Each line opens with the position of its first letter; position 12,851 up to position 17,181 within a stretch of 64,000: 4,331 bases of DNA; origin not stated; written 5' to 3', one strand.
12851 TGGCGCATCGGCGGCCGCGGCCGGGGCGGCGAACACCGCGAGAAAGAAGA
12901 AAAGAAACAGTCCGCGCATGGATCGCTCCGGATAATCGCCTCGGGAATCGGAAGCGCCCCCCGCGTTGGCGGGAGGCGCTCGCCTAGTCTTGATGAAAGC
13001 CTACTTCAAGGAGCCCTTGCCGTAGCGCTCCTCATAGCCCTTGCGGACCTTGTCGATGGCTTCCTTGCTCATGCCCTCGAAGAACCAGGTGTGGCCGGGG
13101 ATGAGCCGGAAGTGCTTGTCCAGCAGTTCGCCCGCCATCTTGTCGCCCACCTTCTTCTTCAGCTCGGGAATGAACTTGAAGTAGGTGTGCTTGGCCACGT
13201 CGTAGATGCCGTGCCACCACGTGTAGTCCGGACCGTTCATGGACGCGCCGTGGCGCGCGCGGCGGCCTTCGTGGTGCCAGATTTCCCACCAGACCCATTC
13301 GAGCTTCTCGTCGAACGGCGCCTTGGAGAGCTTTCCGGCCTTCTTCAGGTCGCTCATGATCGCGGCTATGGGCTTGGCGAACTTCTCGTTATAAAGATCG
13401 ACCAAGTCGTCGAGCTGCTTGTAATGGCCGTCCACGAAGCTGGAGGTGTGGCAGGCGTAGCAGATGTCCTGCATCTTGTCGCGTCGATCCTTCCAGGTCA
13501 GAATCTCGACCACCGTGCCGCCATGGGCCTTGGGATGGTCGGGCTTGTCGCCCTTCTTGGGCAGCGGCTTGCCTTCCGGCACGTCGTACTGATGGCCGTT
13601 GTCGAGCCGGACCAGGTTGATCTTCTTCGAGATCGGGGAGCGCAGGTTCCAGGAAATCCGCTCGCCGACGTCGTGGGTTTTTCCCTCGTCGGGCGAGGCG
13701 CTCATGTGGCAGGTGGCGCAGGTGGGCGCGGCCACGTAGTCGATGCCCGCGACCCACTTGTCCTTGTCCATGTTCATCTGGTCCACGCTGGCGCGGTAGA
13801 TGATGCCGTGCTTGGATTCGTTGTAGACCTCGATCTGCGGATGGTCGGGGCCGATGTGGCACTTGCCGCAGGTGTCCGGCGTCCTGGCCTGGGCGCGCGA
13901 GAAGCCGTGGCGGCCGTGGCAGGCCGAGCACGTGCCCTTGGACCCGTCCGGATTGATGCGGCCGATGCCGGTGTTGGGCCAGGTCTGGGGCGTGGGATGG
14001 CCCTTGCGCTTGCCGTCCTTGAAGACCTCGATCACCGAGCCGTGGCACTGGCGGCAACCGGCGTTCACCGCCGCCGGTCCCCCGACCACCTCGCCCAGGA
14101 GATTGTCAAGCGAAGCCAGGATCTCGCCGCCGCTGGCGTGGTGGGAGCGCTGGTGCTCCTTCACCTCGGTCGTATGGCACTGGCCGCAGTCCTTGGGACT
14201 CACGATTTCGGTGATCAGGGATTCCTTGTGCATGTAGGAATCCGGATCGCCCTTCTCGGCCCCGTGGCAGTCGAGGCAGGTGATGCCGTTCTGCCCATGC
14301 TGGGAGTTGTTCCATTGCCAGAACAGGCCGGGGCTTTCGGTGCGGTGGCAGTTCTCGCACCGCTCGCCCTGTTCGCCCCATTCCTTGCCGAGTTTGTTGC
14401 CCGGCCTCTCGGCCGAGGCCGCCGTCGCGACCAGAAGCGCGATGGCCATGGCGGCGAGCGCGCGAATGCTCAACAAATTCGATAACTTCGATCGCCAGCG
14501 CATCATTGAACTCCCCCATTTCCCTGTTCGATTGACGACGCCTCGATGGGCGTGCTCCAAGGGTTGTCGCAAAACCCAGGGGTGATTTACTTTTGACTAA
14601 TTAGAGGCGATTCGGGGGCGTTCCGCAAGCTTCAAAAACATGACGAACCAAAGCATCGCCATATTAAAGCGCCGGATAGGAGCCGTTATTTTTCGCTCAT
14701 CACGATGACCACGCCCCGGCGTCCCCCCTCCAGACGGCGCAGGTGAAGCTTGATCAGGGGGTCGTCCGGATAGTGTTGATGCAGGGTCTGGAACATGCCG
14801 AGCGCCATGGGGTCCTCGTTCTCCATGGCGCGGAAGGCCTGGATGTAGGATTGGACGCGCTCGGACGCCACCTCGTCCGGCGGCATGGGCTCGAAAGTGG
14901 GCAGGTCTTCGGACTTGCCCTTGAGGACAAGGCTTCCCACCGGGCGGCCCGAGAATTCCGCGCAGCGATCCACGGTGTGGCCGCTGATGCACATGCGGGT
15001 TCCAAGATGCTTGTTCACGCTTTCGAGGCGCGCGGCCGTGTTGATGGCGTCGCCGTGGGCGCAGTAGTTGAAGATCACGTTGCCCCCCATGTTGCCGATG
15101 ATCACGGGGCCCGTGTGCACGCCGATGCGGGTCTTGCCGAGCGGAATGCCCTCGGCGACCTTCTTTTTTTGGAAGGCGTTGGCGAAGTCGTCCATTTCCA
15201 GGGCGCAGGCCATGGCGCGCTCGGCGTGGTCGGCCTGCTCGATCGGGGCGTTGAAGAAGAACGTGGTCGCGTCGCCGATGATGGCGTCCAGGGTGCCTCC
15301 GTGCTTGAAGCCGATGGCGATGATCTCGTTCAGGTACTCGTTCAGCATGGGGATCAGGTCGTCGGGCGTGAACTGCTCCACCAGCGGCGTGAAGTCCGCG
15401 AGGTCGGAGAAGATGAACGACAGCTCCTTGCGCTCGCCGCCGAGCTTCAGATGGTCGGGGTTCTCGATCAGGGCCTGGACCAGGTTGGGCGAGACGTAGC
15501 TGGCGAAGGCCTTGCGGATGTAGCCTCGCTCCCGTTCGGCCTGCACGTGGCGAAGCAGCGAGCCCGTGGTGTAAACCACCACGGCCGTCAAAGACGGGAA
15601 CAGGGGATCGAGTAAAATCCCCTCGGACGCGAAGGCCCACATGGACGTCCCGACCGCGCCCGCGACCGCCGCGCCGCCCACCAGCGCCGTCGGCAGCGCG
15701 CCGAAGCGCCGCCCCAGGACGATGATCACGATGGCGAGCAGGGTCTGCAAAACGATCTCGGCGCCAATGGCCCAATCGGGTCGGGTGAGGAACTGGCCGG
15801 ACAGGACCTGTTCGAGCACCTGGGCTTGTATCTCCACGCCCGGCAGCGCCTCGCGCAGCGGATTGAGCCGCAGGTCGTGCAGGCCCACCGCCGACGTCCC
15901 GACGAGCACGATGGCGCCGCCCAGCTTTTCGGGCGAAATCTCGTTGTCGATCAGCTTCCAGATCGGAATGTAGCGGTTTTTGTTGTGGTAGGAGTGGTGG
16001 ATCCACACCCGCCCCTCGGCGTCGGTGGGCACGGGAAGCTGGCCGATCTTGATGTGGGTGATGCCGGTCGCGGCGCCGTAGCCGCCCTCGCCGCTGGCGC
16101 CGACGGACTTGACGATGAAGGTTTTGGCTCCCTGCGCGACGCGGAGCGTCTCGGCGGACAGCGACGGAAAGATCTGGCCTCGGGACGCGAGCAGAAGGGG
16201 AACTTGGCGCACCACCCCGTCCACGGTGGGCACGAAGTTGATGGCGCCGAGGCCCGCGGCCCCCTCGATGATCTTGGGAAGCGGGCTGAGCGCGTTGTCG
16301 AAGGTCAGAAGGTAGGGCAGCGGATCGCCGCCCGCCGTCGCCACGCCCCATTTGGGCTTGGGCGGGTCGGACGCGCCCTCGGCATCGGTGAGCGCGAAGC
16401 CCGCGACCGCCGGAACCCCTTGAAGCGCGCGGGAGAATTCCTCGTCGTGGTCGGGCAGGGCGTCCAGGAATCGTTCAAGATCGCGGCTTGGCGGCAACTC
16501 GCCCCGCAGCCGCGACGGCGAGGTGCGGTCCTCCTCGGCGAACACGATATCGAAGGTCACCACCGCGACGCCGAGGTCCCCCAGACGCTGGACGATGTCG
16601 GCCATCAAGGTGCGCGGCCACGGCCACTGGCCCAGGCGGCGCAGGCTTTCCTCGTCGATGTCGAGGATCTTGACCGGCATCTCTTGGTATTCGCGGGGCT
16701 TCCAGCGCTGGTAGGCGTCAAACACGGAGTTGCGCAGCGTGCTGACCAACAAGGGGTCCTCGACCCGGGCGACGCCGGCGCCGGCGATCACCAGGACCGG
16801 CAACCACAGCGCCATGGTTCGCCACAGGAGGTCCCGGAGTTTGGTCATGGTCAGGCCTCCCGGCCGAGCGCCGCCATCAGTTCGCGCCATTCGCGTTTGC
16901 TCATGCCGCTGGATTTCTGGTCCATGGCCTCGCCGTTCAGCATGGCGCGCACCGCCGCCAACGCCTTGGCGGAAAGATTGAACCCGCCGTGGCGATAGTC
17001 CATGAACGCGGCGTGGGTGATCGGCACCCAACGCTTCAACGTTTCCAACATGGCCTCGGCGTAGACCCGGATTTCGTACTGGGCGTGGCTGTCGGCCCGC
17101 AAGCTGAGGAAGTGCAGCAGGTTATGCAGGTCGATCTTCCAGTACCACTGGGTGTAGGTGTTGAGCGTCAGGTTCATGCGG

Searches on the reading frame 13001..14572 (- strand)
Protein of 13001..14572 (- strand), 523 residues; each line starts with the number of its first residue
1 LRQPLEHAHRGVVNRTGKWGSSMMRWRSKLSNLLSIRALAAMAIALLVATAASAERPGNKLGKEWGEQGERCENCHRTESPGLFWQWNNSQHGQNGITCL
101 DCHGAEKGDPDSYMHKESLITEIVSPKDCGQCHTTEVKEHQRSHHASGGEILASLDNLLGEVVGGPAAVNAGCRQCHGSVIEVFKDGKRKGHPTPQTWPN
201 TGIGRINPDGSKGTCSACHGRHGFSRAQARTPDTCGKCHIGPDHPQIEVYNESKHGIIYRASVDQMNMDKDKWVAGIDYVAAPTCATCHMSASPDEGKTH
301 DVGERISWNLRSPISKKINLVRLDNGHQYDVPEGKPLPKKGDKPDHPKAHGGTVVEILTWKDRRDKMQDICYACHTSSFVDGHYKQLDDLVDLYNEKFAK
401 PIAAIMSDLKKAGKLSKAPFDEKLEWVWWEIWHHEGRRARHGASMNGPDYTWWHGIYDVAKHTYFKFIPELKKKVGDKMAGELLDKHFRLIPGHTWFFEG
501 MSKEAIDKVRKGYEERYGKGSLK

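Call 79: search_protein_families(library=pfam, proteins=[window:13001-14572:-], max_evalue=0.00001)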
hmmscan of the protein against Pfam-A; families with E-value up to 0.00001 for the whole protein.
window:13001-14572:- (523 aa): 5 families
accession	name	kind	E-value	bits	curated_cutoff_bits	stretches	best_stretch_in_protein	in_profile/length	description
PF13447.11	Multi-haem_cyto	-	6.6e-23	81.8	21.9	1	213-311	96-193/269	Seven times multi-haem cytochrome CxxCH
PF14522.11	Cytochrome_C7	-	1.3e-12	47.7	24.8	0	169-239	12-66/67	Cytochrome c7 and related cytochrome c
PF22113.1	Mtrc-MtrF_II-IV_dom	-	4.9e-09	36.4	30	0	212-295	6-94/176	Outer membrane cytochrome MtrC/MtrF-like, domains II/IV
PF13435.11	Cytochrome_C554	-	5.7e-09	37.2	20.8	0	234-297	1-63/84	Cytochrome c554 and c-prime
PF14537.11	Cytochrom_c3_2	-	2.2e-06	28.5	25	0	128-239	8-78/79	Cytochrome c3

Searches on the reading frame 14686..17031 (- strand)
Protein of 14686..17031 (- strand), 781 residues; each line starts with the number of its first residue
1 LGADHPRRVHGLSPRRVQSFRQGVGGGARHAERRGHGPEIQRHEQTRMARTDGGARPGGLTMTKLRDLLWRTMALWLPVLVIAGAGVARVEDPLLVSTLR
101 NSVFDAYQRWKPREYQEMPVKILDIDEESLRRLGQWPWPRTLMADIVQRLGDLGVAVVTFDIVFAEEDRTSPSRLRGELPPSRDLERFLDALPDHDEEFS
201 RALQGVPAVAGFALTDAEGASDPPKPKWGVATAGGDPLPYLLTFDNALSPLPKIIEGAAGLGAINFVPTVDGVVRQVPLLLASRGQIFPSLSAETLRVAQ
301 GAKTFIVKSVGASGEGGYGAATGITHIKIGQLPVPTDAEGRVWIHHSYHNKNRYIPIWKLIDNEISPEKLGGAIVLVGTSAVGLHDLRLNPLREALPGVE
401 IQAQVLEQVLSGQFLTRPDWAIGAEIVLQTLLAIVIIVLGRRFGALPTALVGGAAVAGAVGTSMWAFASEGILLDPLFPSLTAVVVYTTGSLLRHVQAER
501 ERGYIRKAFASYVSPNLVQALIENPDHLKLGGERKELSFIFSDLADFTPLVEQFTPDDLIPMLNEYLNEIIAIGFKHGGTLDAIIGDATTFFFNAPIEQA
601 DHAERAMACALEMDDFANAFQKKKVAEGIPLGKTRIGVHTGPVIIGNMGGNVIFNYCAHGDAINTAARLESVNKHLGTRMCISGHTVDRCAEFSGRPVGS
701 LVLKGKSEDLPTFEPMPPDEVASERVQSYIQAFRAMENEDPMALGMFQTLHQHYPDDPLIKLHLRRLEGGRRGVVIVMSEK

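Call 79: search_protein_families(library=pfam, proteins=[window:14686-17031:-], max_evalue=0.00001)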
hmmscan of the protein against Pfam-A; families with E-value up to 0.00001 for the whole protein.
window:14686-17031:- (781 aa): 2 families
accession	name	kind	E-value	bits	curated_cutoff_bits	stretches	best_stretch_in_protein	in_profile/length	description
PF05226.16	CHASE2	-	1.3e-54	186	26.3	1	91-435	13-249/257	CHASE2 domain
PF00211.25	Guanylate_cyc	-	1.9e-20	73.6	21.9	1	535-708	7-175/183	Adenylate and Guanylate cyclase catalytic domain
